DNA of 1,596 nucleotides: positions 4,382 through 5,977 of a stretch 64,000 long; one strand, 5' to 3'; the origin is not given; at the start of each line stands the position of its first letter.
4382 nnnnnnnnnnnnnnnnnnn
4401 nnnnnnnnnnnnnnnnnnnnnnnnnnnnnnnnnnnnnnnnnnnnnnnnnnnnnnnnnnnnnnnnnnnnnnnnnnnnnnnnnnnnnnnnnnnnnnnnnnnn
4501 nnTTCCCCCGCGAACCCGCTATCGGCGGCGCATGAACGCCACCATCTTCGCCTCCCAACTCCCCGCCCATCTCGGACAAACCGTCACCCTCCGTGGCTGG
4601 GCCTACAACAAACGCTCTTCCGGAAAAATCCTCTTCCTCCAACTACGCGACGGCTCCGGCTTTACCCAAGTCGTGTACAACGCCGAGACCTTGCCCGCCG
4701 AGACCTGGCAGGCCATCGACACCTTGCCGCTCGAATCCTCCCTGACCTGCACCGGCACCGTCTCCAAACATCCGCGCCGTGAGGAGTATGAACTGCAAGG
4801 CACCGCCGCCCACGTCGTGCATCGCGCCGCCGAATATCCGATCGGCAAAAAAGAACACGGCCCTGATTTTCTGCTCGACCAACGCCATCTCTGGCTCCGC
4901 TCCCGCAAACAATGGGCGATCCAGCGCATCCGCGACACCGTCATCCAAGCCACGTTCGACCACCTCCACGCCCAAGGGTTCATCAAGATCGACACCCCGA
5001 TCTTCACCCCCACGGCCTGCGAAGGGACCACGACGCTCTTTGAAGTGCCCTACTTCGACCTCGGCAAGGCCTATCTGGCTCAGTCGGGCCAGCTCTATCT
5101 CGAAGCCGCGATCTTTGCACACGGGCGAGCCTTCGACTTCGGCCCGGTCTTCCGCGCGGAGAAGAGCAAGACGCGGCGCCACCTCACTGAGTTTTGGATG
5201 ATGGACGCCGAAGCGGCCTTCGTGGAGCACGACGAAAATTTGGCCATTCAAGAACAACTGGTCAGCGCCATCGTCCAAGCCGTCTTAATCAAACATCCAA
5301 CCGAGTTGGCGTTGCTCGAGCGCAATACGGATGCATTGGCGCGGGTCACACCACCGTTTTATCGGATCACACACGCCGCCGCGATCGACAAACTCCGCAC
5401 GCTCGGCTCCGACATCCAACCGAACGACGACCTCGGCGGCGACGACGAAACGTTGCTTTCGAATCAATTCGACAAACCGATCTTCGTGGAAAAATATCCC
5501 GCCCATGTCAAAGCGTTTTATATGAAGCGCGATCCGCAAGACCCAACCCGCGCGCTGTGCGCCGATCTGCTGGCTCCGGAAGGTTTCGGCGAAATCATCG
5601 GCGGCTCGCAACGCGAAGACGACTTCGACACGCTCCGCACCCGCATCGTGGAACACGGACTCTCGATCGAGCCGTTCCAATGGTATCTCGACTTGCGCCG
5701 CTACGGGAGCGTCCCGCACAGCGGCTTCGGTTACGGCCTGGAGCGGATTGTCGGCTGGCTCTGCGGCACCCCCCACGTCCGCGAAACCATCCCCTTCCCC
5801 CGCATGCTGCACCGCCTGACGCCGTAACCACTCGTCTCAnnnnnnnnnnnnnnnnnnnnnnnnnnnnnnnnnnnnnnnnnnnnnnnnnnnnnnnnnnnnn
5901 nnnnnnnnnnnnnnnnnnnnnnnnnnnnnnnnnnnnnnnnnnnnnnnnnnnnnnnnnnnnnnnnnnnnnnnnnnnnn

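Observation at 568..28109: Family 1: three ~150-nt elements with unrelated stems but conserved junction sequences (568-714, 4312-4461, 27958-28109)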

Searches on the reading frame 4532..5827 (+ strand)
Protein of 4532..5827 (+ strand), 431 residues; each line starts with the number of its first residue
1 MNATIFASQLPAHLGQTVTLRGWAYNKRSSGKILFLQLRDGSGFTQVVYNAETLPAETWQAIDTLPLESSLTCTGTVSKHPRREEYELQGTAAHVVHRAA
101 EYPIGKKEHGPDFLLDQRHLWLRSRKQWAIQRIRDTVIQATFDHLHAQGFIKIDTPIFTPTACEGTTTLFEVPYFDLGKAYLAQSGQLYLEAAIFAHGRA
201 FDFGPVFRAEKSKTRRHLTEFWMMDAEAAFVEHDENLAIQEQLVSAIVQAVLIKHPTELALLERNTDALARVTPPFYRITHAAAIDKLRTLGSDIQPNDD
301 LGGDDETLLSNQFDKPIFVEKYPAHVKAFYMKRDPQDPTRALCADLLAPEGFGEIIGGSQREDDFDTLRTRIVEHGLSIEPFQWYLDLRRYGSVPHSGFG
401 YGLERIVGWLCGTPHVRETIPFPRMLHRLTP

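Call 27: find_homologous_proteins(query=window:4532-5827:+, max_evalue=1e-50)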
Query window:4532-5827:+ (431 aa): 8000 proteins with E <= 1e-50 among 8000 candidates; the best 120 are listed.
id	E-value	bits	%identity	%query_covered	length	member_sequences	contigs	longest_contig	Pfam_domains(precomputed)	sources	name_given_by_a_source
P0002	3.5e-297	1003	100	100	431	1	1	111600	PF01336.32,PF00152.26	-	-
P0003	6.7e-214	729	73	98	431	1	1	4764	PF01336.32,PF00152.26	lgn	-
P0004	9.7e-214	728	71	100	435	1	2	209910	PF01336.32,PF00152.26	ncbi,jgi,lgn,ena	-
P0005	2.4e-212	724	71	100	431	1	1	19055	PF01336.32,PF00152.26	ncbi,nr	ncbi:MAG: asparagine--tRNA ligase [Deltaproteobacteria bacterium]|nr:asparagine--tRNA ligase [Deltap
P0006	3.8e-210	716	72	100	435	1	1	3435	PF01336.32,PF00152.26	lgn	-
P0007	9.0e-210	715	71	99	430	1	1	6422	PF01336.32,PF00152.26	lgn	-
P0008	3.4e-209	713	70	99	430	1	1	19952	PF01336.32,PF00152.26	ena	-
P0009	5.5e-209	713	72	99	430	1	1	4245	PF01336.32,PF00152.26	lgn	-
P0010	1.8e-208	711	71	99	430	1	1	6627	PF01336.32,PF00152.26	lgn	-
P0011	2.2e-208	711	71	99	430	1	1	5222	PF01336.32,PF00152.26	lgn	-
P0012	2.4e-208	710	70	99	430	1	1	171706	PF01336.32,PF00152.26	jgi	jgi:asparaginyl-tRNA synthetase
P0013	1.4e-207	708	70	99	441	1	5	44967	PF01336.32,PF00152.26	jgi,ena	-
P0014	1.9e-207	708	72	97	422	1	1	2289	PF01336.32,PF00152.26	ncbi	-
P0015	3.8e-207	707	70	99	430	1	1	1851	PF01336.32,PF00152.26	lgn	-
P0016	4.3e-207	706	69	99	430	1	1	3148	PF01336.32,PF00152.26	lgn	-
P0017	4.6e-207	706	71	99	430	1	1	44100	PF01336.32,PF00152.26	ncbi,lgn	-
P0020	4.1e-206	703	72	97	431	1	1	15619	PF01336.32,PF00152.26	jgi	jgi:asparaginyl-tRNA synthetase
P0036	3.5e-202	690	68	100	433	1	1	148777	PF01336.32,PF00152.26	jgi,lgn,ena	-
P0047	8.8e-201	686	68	99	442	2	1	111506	PF01336.32,PF00152.26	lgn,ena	-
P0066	5.6e-199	680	70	100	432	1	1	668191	PF01336.32,PF00152.26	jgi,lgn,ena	jgi:asparaginyl-tRNA synthetase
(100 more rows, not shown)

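Call 28: find_encoding_contigs(protein=P0002, flank=10000, max_places=4)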
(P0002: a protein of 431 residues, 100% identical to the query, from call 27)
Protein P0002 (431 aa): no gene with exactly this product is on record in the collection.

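Call 39: find_encoding_contigs(protein=P0004, flank=10000, max_places=3)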
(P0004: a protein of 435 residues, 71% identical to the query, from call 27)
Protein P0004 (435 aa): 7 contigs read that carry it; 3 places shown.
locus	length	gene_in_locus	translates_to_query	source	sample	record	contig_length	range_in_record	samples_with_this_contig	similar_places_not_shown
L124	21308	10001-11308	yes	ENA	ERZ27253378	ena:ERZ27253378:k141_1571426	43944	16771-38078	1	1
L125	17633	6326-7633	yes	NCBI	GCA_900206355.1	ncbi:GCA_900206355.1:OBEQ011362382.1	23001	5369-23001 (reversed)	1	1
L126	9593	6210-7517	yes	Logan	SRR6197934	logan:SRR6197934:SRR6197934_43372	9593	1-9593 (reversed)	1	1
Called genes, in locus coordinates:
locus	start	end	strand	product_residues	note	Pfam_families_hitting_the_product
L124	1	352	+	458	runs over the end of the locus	-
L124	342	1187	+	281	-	PF01497:Peripla_BP_2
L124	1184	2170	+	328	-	PF01032:FecCD, PF00950:ABC-3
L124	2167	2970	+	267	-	PF02463:SMC_N (faint), PF00005:ABC_tran, PF13304:AAA_21 (faint)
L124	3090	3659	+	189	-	PF13103:TonB_2 (weak), PF03544:TonB_C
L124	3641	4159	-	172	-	-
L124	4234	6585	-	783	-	-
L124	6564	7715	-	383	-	-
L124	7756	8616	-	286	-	-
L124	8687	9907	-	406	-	PF13173:AAA_14, PF13635:DUF4143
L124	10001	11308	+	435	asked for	PF01336:tRNA_anti-codon, PF00152:tRNA-synt_2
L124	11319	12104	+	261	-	PF02661:Fic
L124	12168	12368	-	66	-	-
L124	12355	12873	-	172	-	-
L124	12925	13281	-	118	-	-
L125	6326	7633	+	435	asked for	PF01336:tRNA_anti-codon, PF00152:tRNA-synt_2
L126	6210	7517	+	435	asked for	PF01336:tRNA_anti-codon, PF00152:tRNA-synt_2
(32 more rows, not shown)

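Call 40: find_encoding_contigs(protein=P0005, flank=10000, max_places=3)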
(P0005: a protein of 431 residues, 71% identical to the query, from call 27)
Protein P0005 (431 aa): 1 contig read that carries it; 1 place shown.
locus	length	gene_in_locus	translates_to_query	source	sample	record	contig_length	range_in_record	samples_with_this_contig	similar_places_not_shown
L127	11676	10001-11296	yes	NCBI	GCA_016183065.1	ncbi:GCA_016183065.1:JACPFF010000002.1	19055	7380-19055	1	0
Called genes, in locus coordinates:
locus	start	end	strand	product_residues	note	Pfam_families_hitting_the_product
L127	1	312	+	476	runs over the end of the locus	PF00158:Sigma54_activat, PF14532:Sigma54_activ_2, PF07728:AAA_5, PF25601:AAA_lid_14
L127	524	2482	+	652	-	PF07715:Plug, PF00593:TonB_dep_Rec_b-barrel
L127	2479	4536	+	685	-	-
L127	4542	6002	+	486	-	-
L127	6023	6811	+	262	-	PF01497:Peripla_BP_2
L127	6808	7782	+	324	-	PF01032:FecCD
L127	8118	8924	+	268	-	PF00005:ABC_tran, PF13304:AAA_21 (faint)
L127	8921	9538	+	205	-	PF13103:TonB_2 (weak), PF03544:TonB_C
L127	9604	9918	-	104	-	-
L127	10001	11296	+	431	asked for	PF01336:tRNA_anti-codon, PF00152:tRNA-synt_2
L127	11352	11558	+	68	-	-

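Call 50: find_encoding_contigs(protein=P0017, flank=10000, max_places=2)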
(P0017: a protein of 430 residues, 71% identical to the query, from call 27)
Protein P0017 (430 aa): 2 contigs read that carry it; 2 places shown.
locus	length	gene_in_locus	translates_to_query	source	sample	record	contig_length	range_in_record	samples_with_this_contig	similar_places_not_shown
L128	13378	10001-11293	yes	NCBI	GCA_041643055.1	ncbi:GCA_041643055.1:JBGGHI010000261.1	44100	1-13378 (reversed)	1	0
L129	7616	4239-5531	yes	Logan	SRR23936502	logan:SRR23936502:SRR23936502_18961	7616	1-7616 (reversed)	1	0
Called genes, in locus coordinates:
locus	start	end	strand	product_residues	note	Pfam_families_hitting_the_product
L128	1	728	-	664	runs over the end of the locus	PF00989:PAS, PF00512:HisKA, PF02518:HATPase_c, PF00072:Response_reg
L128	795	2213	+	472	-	-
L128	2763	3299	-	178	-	PF00908:dTDP_sugar_isom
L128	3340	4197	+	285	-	PF01370:Epimerase, PF04321:RmlD_sub_bind, PF16363:GDP_Man_Dehyd, PF01073:3Beta_HSD, PF02719:Polysacc_synt_2 (weak), PF07993:NAD_binding_4 (weak)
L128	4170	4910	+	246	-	PF00535:Glycos_transf_2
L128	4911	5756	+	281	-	PF01370:Epimerase, PF16363:GDP_Man_Dehyd, PF04321:RmlD_sub_bind (weak)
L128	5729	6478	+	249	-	PF01041:DegT_DnrJ_EryC1, PF00266:Aminotran_5 (weak), PF01053:Cys_Met_Meta_PP (weak)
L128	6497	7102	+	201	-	PF01041:DegT_DnrJ_EryC1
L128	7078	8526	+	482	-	-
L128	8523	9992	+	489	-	-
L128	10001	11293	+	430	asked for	PF01336:tRNA_anti-codon, PF00152:tRNA-synt_2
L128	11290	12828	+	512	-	PF13231:PMT_2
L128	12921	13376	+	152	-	?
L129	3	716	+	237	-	?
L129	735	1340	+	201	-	PF01041:DegT_DnrJ_EryC1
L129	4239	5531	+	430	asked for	PF01336:tRNA_anti-codon, PF00152:tRNA-synt_2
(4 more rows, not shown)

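Call 51: find_encoding_contigs(protein=P0020, flank=10000, max_places=2)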
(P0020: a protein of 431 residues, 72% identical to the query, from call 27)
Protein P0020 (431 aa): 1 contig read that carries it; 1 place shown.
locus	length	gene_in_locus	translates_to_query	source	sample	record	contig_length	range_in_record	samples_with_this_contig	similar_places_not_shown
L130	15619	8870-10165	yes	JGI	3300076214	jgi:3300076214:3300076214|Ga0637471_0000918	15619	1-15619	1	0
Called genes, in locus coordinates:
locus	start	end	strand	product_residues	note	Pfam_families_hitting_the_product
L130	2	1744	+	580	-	?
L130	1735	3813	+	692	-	-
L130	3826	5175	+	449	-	-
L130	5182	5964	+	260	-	PF01497:Peripla_BP_2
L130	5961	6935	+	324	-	PF01032:FecCD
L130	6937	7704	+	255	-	PF00005:ABC_tran, PF13304:AAA_21 (weak)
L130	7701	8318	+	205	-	PF13103:TonB_2, PF03544:TonB_C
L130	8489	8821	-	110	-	-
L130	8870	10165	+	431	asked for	PF01336:tRNA_anti-codon, PF00152:tRNA-synt_2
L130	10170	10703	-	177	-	-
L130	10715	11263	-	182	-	-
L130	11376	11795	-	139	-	PF01934:HepT-like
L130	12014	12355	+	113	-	-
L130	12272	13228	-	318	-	PF01073:3Beta_HSD, PF01370:Epimerase, PF02719:Polysacc_synt_2, PF04321:RmlD_sub_bind, PF05368:NmrA, PF13460:NAD_binding_10, PF16363:GDP_Man_Dehyd, PF07993:NAD_binding_4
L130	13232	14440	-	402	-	PF00202:Aminotran_3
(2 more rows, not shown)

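Call 94: find_encoding_contigs(protein=P0008, flank=10000, max_places=2)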
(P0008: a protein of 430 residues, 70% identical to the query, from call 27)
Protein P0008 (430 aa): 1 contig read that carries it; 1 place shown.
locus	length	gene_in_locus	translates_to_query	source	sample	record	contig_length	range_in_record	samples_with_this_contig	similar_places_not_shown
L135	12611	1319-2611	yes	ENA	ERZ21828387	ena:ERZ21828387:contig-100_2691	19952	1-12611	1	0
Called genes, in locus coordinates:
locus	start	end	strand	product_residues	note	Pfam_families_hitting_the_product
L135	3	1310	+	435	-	?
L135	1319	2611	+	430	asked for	PF01336:tRNA_anti-codon, PF00152:tRNA-synt_2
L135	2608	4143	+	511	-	PF13231:PMT_2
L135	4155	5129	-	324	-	PF01073:3Beta_HSD, PF01370:Epimerase, PF02719:Polysacc_synt_2, PF04321:RmlD_sub_bind, PF05368:NmrA, PF13460:NAD_binding_10, PF16363:GDP_Man_Dehyd, PF07993:NAD_binding_4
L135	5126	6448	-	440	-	PF02812:ELFV_dehydrog_N, PF00208:ELFV_dehydrog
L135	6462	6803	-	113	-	-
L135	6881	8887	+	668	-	PF00456:Transketolase_N, PF02779:Transket_pyr, PF02780:Transketolase_C (weak), PF22613:Transketolase_C_1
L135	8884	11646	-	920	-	PF13948:DUF4215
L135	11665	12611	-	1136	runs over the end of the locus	-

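Call 95: find_encoding_contigs(protein=P0013, flank=10000, max_places=3)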
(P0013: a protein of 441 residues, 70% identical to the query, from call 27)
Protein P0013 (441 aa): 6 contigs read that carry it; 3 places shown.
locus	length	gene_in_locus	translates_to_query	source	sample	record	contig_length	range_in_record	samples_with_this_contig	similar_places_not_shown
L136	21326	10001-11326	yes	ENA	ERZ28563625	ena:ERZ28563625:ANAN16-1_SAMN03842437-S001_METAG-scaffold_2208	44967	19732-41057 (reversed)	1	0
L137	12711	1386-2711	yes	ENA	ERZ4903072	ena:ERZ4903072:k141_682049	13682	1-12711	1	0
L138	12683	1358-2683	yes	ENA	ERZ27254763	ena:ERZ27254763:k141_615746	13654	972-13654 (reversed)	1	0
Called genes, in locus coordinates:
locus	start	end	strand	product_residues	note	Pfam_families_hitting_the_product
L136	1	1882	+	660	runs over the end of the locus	PF07715:Plug, PF00593:TonB_dep_Rec_b-barrel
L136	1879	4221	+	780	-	PF22359:Big-like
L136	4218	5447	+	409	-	-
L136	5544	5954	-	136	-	PF01527:HTH_Tnp_1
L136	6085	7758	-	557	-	PF13371:TPR_9 (weak), PF00515:TPR_1 (weak), PF07719:TPR_2 (weak), PF13414:TPR_11, PF00515:TPR_1 (weak), PF13371:TPR_9 (weak), PF00515:TPR_1 (weak), PF13414:TPR_11 (weak), +10 more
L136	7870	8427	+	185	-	PF20221:DUF6580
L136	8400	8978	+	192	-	PF03544:TonB_C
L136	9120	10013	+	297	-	PF00483:NTP_transferase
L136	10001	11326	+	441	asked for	PF01336:tRNA_anti-codon, PF00152:tRNA-synt_2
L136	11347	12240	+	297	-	PF01545:Cation_efflux, PF16916:ZT_dimer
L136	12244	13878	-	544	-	-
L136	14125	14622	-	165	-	-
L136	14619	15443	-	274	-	PF00485:PRK (faint), PF00005:ABC_tran, PF13304:AAA_21 (faint)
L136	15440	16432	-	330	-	PF00005:ABC_tran, PF13304:AAA_21 (weak), PF08352:oligo_HPY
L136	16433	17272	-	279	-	PF12911:OppC_N, PF00528:BPD_transp_1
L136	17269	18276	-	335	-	PF19300:BPD_transp_1_N, PF00528:BPD_transp_1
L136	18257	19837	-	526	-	PF00496:SBP_bac_5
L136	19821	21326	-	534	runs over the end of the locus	-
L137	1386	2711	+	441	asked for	PF01336:tRNA_anti-codon, PF00152:tRNA-synt_2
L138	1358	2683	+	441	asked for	PF01336:tRNA_anti-codon, PF00152:tRNA-synt_2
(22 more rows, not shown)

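Call 96: find_encoding_contigs(protein=P0012, flank=10000, max_places=2)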
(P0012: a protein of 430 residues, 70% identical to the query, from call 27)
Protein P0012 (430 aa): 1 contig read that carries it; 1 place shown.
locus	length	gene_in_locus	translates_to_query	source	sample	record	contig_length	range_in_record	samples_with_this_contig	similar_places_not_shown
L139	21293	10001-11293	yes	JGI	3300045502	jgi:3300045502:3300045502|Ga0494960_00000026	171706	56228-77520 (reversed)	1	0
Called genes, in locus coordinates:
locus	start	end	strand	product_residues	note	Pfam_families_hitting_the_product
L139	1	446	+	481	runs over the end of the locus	-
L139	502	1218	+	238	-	PF00483:NTP_transferase, PF12804:NTP_transf_3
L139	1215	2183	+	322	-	PF01073:3Beta_HSD, PF01370:Epimerase, PF02719:Polysacc_synt_2, PF04321:RmlD_sub_bind, PF07993:NAD_binding_4, PF13460:NAD_binding_10, PF16363:GDP_Man_Dehyd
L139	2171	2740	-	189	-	PF00908:dTDP_sugar_isom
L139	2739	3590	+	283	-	PF01370:Epimerase, PF04321:RmlD_sub_bind, PF02719:Polysacc_synt_2, PF16363:GDP_Man_Dehyd, PF01073:3Beta_HSD (weak), PF07993:NAD_binding_4 (weak)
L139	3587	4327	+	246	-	PF00535:Glycos_transf_2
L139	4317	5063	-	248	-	PF00535:Glycos_transf_2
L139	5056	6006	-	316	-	PF01370:Epimerase, PF04321:RmlD_sub_bind (weak), PF16363:GDP_Man_Dehyd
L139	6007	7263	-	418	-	PF08421:Methyltransf_13, PF13489:Methyltransf_23, PF08484:Methyltransf_14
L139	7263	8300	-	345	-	PF01370:Epimerase, PF04321:RmlD_sub_bind (weak), PF16363:GDP_Man_Dehyd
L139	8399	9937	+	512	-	PF13231:PMT_2 (weak)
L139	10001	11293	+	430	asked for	PF01336:tRNA_anti-codon, PF00152:tRNA-synt_2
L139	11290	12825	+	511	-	PF13231:PMT_2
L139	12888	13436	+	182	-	PF19502:DUF6036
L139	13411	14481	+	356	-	-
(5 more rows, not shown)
